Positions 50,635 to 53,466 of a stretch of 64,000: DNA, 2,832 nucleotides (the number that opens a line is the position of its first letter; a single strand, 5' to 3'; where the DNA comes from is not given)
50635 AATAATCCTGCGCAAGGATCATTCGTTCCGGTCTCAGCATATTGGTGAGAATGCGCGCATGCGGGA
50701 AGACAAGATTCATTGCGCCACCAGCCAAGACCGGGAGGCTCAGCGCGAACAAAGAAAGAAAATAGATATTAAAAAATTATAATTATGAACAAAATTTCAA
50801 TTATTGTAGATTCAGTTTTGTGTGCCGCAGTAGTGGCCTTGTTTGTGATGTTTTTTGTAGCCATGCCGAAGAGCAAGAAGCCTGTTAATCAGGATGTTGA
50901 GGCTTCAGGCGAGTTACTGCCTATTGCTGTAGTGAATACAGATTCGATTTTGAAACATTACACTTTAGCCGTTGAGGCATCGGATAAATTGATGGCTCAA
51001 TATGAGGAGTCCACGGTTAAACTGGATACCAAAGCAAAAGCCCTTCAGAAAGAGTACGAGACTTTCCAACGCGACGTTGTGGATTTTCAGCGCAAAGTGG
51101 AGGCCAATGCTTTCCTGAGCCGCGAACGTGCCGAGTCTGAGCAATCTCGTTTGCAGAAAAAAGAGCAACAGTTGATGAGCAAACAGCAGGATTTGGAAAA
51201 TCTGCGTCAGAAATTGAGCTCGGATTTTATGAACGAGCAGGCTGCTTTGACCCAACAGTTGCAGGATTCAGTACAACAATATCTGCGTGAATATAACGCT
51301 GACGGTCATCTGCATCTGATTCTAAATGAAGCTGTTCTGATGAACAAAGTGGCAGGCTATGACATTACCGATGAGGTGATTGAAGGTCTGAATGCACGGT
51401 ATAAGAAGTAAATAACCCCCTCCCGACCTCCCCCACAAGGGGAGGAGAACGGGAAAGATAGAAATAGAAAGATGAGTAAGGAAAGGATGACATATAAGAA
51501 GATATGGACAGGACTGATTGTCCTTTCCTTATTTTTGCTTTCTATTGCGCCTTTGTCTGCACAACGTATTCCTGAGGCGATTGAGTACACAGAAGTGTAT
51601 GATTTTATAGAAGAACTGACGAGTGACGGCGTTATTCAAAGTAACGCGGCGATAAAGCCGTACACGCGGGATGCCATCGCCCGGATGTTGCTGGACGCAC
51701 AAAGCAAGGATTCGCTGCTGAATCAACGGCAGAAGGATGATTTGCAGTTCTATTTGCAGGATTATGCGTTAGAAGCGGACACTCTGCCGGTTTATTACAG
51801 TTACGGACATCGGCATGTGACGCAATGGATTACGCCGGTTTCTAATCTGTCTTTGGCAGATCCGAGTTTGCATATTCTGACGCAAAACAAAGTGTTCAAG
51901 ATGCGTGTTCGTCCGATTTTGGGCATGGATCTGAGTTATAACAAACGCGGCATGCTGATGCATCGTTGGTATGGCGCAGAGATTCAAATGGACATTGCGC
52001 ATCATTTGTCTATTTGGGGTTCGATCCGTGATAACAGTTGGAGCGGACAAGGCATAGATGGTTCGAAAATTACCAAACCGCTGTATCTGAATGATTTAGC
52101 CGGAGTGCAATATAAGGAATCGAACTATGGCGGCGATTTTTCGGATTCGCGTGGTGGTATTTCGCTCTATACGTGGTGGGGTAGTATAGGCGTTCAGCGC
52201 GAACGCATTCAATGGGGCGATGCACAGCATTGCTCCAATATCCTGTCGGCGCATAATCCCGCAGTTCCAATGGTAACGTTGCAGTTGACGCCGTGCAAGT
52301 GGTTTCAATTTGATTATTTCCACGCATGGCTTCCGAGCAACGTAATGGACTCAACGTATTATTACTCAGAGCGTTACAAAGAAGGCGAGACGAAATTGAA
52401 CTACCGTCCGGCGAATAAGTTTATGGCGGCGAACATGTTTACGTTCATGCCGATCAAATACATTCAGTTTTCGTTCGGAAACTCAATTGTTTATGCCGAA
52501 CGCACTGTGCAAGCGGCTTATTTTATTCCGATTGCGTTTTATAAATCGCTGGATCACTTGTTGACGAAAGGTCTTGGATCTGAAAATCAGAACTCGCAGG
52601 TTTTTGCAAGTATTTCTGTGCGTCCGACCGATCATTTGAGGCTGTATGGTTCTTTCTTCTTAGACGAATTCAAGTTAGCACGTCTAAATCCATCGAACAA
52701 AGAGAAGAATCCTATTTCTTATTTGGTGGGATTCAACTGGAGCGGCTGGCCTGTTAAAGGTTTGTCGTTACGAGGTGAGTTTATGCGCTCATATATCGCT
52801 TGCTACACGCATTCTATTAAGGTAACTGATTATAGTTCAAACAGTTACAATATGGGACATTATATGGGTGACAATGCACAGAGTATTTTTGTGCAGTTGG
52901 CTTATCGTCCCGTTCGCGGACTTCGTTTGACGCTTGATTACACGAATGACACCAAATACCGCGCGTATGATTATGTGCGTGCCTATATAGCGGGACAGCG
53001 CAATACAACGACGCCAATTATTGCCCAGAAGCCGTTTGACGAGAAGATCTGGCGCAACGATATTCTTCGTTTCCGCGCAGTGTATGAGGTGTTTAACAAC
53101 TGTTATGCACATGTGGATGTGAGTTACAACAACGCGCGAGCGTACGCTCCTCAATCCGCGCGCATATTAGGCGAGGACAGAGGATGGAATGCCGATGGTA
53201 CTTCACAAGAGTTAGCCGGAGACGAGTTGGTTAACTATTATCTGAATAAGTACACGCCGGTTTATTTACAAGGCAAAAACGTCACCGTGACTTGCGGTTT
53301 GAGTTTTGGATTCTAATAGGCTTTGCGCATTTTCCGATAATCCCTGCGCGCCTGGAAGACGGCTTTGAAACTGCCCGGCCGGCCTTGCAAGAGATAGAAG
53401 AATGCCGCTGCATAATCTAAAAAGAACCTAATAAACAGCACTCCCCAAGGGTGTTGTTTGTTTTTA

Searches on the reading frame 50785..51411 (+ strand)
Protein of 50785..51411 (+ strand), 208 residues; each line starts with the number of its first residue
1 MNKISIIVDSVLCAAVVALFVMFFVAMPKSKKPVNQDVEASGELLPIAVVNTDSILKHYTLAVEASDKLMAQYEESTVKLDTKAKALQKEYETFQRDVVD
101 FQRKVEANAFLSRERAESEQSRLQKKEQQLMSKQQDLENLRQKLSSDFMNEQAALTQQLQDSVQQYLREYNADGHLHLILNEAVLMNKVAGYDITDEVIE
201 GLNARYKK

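Call 91: find_encoding_contigs(protein=window:50785-51411:+, flank=1500, max_places=10)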
Protein window:50785-51411:+ (208 aa): 21 contigs read that carry it; 10 places shown.
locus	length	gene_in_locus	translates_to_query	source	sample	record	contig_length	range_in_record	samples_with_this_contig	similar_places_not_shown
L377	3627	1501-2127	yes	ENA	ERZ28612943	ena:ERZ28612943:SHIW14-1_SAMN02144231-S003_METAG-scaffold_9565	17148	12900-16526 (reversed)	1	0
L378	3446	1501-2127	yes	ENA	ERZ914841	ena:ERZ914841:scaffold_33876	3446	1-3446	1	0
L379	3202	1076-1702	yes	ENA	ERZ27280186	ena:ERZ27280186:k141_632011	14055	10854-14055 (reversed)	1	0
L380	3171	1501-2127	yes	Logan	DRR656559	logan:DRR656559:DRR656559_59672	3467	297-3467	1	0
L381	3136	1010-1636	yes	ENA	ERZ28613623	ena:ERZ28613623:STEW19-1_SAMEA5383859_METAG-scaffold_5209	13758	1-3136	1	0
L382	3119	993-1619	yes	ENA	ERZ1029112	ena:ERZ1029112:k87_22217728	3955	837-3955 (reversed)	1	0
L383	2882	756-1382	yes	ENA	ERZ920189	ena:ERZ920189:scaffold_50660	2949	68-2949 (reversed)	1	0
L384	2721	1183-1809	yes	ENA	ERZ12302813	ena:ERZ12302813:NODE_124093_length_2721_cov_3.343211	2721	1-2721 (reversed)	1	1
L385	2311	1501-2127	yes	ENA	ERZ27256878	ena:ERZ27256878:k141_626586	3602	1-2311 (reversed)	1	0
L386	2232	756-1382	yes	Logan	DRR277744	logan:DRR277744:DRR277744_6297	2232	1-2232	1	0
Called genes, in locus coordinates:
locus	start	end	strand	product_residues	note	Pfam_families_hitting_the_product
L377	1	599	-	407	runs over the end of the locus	?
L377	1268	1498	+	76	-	-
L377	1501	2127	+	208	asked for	PF03938:OmpH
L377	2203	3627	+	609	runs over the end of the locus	PF14052:Caps_assemb_Wzi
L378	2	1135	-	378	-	?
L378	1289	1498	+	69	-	-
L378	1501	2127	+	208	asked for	PF03938:OmpH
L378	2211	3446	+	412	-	?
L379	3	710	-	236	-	?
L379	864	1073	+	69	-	-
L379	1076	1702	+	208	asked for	PF03938:OmpH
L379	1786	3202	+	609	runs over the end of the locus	PF14052:Caps_assemb_Wzi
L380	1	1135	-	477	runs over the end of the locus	?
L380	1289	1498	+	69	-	-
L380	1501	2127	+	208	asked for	PF03938:OmpH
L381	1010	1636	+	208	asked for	PF03938:OmpH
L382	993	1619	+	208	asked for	PF03938:OmpH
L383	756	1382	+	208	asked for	PF03938:OmpH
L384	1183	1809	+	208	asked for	PF03938:OmpH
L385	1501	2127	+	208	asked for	PF03938:OmpH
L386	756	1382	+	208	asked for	PF03938:OmpH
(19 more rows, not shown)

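Call 109: search_protein_families(library=pfam, proteins=[window:50785-51411:+], max_evalue=0.001)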
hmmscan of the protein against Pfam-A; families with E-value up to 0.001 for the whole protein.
window:50785-51411:+ (208 aa): 1 family
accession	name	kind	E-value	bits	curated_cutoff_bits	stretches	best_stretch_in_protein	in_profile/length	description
PF03938.19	OmpH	-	6.3e-21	75.5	32.4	1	47-202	2-141/141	Outer membrane protein (OmpH-like)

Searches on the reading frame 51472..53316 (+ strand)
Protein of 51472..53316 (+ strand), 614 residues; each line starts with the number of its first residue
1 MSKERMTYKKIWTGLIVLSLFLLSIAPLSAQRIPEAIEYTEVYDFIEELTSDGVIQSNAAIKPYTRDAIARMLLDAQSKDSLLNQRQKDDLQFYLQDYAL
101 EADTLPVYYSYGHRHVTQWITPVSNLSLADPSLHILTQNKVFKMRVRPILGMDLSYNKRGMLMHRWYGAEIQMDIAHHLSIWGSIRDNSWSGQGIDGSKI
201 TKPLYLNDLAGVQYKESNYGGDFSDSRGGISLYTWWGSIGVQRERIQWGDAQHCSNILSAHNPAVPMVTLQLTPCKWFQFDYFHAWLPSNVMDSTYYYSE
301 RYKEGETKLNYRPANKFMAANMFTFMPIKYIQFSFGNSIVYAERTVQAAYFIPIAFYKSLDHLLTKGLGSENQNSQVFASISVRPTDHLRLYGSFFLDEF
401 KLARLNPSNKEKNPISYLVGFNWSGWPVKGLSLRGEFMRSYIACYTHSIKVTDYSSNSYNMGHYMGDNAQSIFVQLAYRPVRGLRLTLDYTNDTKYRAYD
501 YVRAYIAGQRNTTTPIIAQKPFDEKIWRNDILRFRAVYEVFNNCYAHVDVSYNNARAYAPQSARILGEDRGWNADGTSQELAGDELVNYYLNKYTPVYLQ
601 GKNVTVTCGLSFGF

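Call 109: search_protein_families(library=pfam, proteins=[window:51472-53316:+], max_evalue=0.001)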
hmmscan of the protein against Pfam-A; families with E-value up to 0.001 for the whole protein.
window:51472-53316:+ (614 aa): 1 family
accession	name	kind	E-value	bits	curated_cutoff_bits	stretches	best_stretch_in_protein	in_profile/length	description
PF14052.12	Caps_assemb_Wzi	-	1.8e-06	27.7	30.1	1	220-497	67-340/392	Capsule assembly protein Wzi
